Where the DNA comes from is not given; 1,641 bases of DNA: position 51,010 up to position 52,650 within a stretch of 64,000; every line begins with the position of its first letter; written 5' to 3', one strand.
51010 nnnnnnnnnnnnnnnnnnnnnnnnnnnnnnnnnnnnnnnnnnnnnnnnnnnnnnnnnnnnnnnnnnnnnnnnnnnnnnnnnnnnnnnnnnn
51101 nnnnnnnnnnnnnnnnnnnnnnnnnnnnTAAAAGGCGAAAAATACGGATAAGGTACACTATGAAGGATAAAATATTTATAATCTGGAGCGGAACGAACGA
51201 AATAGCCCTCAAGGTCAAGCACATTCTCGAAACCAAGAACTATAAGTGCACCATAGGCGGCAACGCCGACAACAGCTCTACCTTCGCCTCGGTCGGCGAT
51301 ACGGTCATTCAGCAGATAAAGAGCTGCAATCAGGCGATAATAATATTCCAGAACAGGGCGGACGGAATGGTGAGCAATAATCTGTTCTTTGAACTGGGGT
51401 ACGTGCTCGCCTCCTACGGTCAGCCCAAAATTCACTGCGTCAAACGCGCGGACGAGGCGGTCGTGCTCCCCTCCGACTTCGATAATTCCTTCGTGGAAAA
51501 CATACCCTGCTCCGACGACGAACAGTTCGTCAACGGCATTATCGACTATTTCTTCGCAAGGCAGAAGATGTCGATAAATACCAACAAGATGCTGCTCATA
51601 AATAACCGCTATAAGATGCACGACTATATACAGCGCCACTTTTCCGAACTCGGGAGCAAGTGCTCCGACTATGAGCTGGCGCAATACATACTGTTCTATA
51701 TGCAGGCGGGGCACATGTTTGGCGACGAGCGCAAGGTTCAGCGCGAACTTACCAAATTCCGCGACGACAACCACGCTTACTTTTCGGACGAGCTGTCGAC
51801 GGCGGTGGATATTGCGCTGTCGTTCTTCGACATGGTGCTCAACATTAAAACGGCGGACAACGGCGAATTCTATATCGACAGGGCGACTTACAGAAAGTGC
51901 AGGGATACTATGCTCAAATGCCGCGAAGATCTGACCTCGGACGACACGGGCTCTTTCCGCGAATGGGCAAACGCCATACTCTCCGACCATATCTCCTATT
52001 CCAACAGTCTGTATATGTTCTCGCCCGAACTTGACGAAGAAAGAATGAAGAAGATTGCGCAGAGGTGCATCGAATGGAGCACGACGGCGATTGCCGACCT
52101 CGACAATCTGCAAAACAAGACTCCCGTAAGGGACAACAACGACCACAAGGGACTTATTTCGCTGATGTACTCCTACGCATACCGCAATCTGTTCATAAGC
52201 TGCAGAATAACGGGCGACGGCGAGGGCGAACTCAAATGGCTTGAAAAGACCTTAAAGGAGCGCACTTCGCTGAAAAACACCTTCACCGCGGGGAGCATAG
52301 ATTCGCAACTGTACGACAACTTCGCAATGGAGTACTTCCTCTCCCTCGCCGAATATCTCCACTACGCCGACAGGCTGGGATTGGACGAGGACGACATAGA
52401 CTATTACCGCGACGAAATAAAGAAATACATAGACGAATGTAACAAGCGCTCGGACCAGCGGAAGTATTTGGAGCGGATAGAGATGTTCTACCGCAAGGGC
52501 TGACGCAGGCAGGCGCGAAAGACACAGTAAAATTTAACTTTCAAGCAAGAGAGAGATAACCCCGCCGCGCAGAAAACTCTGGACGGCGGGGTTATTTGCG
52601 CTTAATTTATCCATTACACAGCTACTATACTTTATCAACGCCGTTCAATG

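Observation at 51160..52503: Stand-alone TIR-like (CAP12/Pycsar-effector-type) protein fused to an unknown helical domain: candidate single-gene anti-phage or abortive-infection module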

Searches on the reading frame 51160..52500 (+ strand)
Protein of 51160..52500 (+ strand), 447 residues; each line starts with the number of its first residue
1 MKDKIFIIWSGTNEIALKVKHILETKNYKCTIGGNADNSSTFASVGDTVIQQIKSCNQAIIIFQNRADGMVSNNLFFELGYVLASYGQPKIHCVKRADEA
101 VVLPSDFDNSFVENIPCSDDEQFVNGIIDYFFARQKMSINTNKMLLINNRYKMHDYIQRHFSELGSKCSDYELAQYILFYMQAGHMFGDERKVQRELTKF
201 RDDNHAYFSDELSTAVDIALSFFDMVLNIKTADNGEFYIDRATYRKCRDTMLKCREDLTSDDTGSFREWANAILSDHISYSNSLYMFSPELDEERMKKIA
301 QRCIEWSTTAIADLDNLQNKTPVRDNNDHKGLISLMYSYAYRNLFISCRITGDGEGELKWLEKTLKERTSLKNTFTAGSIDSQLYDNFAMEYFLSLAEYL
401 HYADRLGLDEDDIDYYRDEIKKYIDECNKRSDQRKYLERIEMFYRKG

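Call 3: search_protein_families(library=pfam, proteins=[window:51160-52500:+], max_evalue=1)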
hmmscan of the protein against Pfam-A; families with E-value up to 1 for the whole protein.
window:51160-52500:+ (447 aa): 2 families
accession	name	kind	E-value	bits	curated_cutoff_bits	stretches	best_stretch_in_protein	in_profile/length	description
PF10137.14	CAP12-PCTIR_TIR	-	2.7e-10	40.7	24.7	1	4-108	1-110/119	CAP12/Pycsar effector protein, TIR domain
PF12260.14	PIP49_C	-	0.036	14.1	25.2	1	184-241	41-88/189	Protein-kinase domain of FAM69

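Call 4: search_protein_families(library=padloc, proteins=[window:51160-52500:+], max_evalue=1)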
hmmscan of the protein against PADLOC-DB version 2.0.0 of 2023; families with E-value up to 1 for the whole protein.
window:51160-52500:+ (447 aa): 4 families
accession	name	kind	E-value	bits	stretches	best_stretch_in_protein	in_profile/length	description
PDLC02371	PycTIR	-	0.00089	16.7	1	15-108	165-253/288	-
PDLC05005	PDC-S35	-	0.0025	15.6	1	73-108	196-229/264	-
PDLC05004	PDC-S35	-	0.0077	13.9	1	73-107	198-230/265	-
PDLC00731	Effector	-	0.008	13.2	1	49-108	201-268/306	TIR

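Call 5: search_protein_families(library=ncbifam, proteins=[window:51160-52500:+], max_evalue=1)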
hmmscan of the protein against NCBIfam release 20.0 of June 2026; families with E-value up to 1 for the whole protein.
window:51160-52500:+ (447 aa): 0 families

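Call 6: find_homologous_proteins(query=window:51160-52500:+, max_evalue=0.001)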
Query window:51160-52500:+ (447 aa): 293 proteins with E <= 0.001 among 3728 candidates; the best 120 are listed.
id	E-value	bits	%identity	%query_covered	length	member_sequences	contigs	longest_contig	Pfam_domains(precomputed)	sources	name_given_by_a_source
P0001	0.0e+0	1020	100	100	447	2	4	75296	PF10137.15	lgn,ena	-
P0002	7.3e-215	732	72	100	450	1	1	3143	PF10137.15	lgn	-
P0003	2.7e-206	704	68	100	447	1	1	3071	PF10137.15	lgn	-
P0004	7.0e-206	703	69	98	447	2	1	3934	PF10137.15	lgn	-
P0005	3.1e-202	691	67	100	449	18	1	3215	PF10137.15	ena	-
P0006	6.2e-198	676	68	98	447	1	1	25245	PF10137.15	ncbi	ncbi:MAG: TIR domain-containing protein [Candidatus Coproplasma sp.]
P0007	1.2e-197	675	65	100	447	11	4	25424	PF10137.15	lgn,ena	-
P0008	2.0e-197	675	66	99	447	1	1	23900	PF10137.15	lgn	-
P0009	2.7e-197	674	66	99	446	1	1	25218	PF10137.15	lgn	-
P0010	1.1e-195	669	66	100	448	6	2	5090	PF10137.15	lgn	-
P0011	1.6e-194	665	65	99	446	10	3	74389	PF10137.15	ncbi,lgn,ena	-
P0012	2.8e-193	661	65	100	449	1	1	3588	PF10137.15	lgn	-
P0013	4.8e-193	660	65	100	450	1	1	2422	PF10137.15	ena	-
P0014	4.0e-192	657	63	100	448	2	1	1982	PF10137.15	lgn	-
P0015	8.7e-192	656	64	99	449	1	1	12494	PF10137.15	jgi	-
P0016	1.5e-191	655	63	100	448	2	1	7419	PF10137.15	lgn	-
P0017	3.1e-191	654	64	100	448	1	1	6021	PF10137.15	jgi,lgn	jgi:hypothetical protein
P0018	1.1e-190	653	63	100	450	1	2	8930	PF10137.15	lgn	-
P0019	2.0e-190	652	65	98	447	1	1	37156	PF10137.15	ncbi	ncbi:MAG: TIR domain-containing protein [Candidatus Coproplasma sp.]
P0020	2.7e-188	645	62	100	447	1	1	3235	PF10137.15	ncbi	-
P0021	4.1e-188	644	62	100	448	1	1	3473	PF10137.15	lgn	-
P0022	9.5e-185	633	64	98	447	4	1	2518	PF10137.15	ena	-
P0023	1.9e-183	629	62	99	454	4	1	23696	PF10137.15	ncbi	-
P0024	7.7e-181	620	70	86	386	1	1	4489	PF10137.15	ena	-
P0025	3.1e-180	618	61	100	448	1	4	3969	PF10137.15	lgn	-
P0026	3.5e-180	618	62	99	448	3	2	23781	PF10137.15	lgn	-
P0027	2.4e-179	615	59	100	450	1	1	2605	PF10137.15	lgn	-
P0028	8.4e-179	613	59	99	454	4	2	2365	PF10137.15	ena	-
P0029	6.2e-178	611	61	99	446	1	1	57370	PF10137.15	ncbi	-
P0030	1.0e-176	607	60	100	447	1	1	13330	PF10137.15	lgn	-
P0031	1.3e-176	606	62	99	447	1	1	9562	PF10137.15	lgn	-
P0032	1.7e-176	606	60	99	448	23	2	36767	PF10137.15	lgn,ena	-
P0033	1.3e-175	603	61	100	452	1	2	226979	PF10137.15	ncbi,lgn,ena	-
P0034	1.9e-174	599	61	99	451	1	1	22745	PF10137.15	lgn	-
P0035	7.2e-169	581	57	99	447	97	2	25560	PF10137.15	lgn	-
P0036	5.5e-167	574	57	99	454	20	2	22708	PF10137.15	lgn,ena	-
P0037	7.8e-167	574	58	100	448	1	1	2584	PF10137.15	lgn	-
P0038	1.6e-165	570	57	99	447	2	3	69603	PF10137.15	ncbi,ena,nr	ncbi:MAG: nucleotide-binding protein [Candidatus Methanomethylophilaceae archaeon]|nr:nucleotide-bin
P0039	2.4e-165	569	57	100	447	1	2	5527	PF10137.15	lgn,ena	-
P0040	2.0e-162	559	58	96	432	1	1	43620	PF10137.15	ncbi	-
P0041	3.8e-162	558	55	98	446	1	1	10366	PF10137.15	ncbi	-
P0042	4.2e-160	552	57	100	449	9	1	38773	PF10137.15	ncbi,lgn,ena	-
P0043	1.7e-159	550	57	100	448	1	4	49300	PF10137.15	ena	-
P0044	6.1e-159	548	57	100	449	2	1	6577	PF10137.15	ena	-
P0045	2.5e-158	546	54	98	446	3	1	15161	PF10137.15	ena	-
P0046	5.5e-158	545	56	99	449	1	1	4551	PF10137.15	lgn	-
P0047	7.6e-158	544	57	99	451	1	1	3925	PF10137.15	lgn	-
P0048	2.7e-157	543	56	100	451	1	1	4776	PF10137.15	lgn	-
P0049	2.4e-155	536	57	100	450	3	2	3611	PF10137.15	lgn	-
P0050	3.5e-154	532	53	99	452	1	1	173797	PF10137.15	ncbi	-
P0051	4.1e-153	529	56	99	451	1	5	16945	PF10137.15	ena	-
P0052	1.1e-150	521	55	98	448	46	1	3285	PF10137.15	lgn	-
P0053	1.2e-150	521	56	98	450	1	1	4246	PF10137.15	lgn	-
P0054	6.9e-150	518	54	98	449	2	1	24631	PF10137.15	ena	-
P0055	9.7e-150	518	54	100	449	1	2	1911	PF10137.15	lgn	-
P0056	1.0e-149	518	54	100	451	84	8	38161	PF10137.15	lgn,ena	-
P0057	5.3e-149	515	55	100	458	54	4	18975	PF10137.15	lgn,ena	-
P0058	2.4e-148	513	53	100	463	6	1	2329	PF10137.15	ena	-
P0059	3.5e-148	512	53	100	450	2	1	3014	PF10137.15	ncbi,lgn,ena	-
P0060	3.8e-148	512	52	99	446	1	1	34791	PF10137.15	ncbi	-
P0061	4.6e-148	512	54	98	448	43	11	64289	PF10137.15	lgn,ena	-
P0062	1.0e-147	511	53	100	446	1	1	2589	PF10137.15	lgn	-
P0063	3.4e-147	509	53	99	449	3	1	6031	PF10137.15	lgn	-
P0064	3.8e-147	509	54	100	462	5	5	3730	PF10137.15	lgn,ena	-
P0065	4.5e-147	509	53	99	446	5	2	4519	PF10137.15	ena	-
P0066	5.8e-147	508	54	98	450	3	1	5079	PF10137.15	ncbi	-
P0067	1.0e-146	508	52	98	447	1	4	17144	PF10137.15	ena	-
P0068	2.7e-146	506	52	100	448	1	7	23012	PF10137.15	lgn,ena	-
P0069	3.8e-146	506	54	98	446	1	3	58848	PF10137.15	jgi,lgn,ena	-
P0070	6.3e-146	505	54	98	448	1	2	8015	PF10137.15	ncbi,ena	-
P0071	8.1e-146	505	53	99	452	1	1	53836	PF10137.15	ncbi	-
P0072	1.8e-145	504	53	99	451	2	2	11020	PF10137.15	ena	-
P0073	4.4e-145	502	54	98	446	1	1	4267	PF10137.15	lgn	-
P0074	7.8e-145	501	52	98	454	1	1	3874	PF10137.15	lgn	-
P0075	9.5e-145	501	53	100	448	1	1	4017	PF10137.15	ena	-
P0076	1.2e-144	501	53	98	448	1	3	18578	PF10137.15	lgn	-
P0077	1.3e-144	501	52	98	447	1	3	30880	PF10137.15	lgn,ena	-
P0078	1.7e-144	500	53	100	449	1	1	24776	PF10137.15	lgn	-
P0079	2.3e-144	500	53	100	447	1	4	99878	PF10137.15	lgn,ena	-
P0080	3.6e-144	499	53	98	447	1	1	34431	PF10137.15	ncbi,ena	-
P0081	3.8e-144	499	53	100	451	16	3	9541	PF10137.15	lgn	-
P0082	4.9e-144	499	52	98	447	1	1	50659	PF10137.15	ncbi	-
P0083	5.9e-144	499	52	100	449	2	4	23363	PF10137.15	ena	-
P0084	6.6e-144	498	52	100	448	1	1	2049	PF10137.15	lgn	-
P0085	8.5e-144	498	52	99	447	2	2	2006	PF10137.15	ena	-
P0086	9.9e-144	498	52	100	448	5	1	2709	PF10137.15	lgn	-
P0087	1.2e-143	498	52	100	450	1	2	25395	PF10137.15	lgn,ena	-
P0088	1.4e-143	497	53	98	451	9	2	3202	PF10137.15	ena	-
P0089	4.8e-143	496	53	100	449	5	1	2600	PF10137.15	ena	-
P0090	5.2e-143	495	53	100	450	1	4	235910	PF10137.15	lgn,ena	-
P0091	6.4e-143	495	53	98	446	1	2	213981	PF10137.15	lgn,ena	-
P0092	8.9e-143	495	52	100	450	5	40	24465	PF10137.15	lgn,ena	-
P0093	1.3e-142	494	53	99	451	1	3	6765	PF10137.15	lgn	-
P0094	1.7e-142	494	53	100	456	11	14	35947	PF10137.15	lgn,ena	-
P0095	2.0e-142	494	52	98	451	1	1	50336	PF10137.15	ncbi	-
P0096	2.1e-142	493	52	99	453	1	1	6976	PF10137.15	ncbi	-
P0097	3.0e-142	493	54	98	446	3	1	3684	PF10137.15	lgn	-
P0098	3.6e-142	493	55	99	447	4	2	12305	PF10137.15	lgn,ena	-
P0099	3.7e-142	493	53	98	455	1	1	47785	PF10137.15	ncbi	-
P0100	6.7e-142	492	52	98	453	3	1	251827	PF10137.15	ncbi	-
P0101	1.1e-141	491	52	99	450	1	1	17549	PF10137.15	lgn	-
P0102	1.1e-141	491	53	98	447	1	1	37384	PF10137.15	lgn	-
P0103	1.3e-141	491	51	98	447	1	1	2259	PF10137.15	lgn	-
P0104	1.7e-141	491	51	100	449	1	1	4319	PF10137.15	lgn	-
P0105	2.0e-141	490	53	98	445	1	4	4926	PF10137.15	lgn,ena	-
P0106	2.7e-141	490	52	100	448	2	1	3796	PF10137.15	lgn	-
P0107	3.5e-141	489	52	99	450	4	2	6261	PF10137.15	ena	-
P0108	6.4e-141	489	51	100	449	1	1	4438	PF10137.15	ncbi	-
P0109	9.8e-141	488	51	100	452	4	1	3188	PF10137.15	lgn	-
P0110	1.5e-140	487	52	100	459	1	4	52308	PF10137.15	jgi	-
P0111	1.5e-140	487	53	98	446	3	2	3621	PF10137.15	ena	-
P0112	2.1e-140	487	52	98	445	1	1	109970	PF10137.15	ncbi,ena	-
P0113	4.0e-140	486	52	100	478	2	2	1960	PF10137.15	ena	-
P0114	4.5e-140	486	50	99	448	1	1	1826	PF10137.15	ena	-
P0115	4.8e-140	486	51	98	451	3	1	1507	PF10137.15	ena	-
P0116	8.5e-140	485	50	100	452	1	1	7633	PF10137.15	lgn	-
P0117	2.1e-139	484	52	98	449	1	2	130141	PF10137.15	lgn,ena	-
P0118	3.3e-139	483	51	99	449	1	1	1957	PF10137.15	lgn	-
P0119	6.8e-139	482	51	99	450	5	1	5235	PF10137.15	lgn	-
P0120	8.6e-139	482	51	100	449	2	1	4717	PF10137.15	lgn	-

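Call 7: search_solved_structures(query=window:51160-52500:+, max_evalue=10, show_alignments=3)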
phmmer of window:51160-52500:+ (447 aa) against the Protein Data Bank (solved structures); distinct sequences matched with E-value up to 10: 0.

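Call 9: find_encoding_contigs(protein=P0001, flank=10000, max_places=4)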
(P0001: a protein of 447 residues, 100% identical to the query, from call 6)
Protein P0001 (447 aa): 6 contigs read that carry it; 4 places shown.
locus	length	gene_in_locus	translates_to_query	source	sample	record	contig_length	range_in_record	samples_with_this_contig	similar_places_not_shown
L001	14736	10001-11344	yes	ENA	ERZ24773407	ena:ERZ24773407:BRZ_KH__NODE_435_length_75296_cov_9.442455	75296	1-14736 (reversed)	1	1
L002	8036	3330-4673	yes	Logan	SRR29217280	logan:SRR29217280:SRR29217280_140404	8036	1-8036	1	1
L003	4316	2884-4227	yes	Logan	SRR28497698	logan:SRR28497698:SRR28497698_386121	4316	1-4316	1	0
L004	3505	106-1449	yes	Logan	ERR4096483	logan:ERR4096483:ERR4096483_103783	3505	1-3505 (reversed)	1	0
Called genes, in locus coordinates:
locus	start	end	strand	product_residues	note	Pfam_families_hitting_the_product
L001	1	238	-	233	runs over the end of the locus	PF00430:ATP-synt_B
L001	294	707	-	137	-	PF00137:ATP-synt_C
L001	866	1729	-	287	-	PF00119:ATP-synt_A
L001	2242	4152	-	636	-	PF02837:Glyco_hydro_2_N, PF22666:Glyco_hydro_2_N2, PF02836:Glyco_hydro_2_C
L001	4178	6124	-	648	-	PF13347:MFS_2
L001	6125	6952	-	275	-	PF00106:adh_short, PF13561:adh_short_C2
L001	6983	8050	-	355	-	PF03786:UxuA, PF01261:AP_endonuc_2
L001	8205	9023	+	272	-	PF02311:AraC_binding, PF07883:Cupin_2, PF00165:HTH_AraC (weak), PF12833:HTH_18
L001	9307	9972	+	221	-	PF00302:CAT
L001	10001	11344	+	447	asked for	PF10137:CAP12-PCTIR_TIR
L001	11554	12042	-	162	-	PF04525:LOR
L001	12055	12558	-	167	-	-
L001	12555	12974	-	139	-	-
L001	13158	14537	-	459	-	PF01336:tRNA_anti-codon, PF00152:tRNA-synt_2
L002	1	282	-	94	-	?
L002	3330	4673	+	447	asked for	PF10137:CAP12-PCTIR_TIR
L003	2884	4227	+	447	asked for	PF10137:CAP12-PCTIR_TIR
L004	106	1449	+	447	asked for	PF10137:CAP12-PCTIR_TIR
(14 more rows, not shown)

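Call 11: find_encoding_contigs(protein=P0033, flank=8000, max_places=2)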
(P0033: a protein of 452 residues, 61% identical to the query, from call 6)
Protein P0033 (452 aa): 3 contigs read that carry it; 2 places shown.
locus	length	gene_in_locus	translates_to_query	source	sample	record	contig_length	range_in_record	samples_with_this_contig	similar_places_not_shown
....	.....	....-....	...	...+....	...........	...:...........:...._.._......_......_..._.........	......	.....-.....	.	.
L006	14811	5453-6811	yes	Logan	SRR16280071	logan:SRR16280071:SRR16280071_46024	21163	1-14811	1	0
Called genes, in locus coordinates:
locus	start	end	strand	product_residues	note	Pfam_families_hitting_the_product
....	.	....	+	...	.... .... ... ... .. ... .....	-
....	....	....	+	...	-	-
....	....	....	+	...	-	-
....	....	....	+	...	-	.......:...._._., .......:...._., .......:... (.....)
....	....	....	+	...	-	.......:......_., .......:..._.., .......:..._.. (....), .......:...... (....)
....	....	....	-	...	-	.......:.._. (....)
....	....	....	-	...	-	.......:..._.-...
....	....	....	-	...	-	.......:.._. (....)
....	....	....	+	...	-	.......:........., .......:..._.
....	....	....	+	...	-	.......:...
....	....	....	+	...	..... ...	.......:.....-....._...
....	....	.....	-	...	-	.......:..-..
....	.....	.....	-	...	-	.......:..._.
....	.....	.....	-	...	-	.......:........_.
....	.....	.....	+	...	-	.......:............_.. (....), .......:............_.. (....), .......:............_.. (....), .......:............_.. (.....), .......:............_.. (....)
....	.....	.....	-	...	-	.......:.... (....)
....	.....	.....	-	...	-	-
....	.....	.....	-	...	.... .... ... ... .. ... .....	-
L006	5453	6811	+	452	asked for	PF10137:CAP12-PCTIR_TIR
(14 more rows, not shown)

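Call 12: find_encoding_contigs(protein=P0100, flank=8000, max_places=2)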
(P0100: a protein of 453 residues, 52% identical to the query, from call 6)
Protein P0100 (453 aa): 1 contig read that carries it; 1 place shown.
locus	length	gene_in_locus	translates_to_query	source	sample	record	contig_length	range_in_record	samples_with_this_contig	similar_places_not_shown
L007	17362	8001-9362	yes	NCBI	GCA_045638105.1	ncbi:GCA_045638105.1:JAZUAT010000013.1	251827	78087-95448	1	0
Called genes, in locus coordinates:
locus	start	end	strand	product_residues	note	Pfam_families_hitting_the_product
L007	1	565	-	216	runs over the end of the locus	PF00730:HhH-GPD, PF00633:HHH (faint)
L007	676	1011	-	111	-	PF11823:Se_S_carrier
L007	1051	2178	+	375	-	PF00155:Aminotran_1_2, PF00266:Aminotran_5, PF01041:DegT_DnrJ_EryC1 (weak), PF01053:Cys_Met_Meta_PP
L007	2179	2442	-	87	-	-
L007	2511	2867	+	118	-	-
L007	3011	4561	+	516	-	-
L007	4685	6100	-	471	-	PF02878:PGM_PMM_I, PF02879:PGM_PMM_II, PF02880:PGM_PMM_III, PF00408:PGM_PMM_IV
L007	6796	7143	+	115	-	-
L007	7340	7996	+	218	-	PF00302:CAT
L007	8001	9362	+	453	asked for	PF10137:CAP12-PCTIR_TIR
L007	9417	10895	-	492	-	PF03606:DcuC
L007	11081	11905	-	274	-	PF02311:AraC_binding, PF07883:Cupin_2 (weak), PF00165:HTH_AraC (faint), PF12833:HTH_18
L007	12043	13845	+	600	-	PF07881:Fucose_iso_N1, PF07882:Fucose_iso_N2, PF02952:Fucose_iso_C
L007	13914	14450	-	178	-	PF01812:5-FTHF_cyc-lig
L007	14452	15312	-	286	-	PF20434:BD-FAE, PF07859:Abhydrolase_3, PF00326:Peptidase_S9 (weak)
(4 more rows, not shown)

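Call 13: find_encoding_contigs(protein=P0050, flank=8000, max_places=2)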
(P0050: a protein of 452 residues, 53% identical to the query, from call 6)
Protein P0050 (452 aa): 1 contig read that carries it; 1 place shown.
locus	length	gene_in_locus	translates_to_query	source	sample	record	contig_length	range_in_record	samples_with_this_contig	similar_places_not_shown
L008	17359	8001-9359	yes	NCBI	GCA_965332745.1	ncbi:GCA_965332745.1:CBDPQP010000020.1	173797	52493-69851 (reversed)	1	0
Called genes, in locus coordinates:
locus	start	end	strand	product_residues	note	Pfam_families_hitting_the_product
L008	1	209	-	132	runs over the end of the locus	PF00293:NUDIX, PF14815:NUDIX_4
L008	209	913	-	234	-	PF26348:SRA_ScoMcrA, PF02182:SAD_SRA (weak)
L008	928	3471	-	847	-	PF03235:GmrSD_N, PF07510:GmrSD_C, PF14088:DUF4268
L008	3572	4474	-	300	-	PF02661:Fic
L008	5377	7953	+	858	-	-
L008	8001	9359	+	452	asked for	PF10137:CAP12-PCTIR_TIR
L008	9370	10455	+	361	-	-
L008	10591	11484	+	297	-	-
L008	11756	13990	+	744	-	PF08531:Bac_rhamnosid_N, PF05592:Bac_rhamnosid, PF17389:Bac_rhamnosid6H, PF17390:Bac_rhamnosid_C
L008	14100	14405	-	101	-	PF12844:HTH_19, PF13560:HTH_31 (faint), PF01381:HTH_3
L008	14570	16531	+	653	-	PF09479:Flg_new (faint)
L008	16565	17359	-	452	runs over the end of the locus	PF00209:SNF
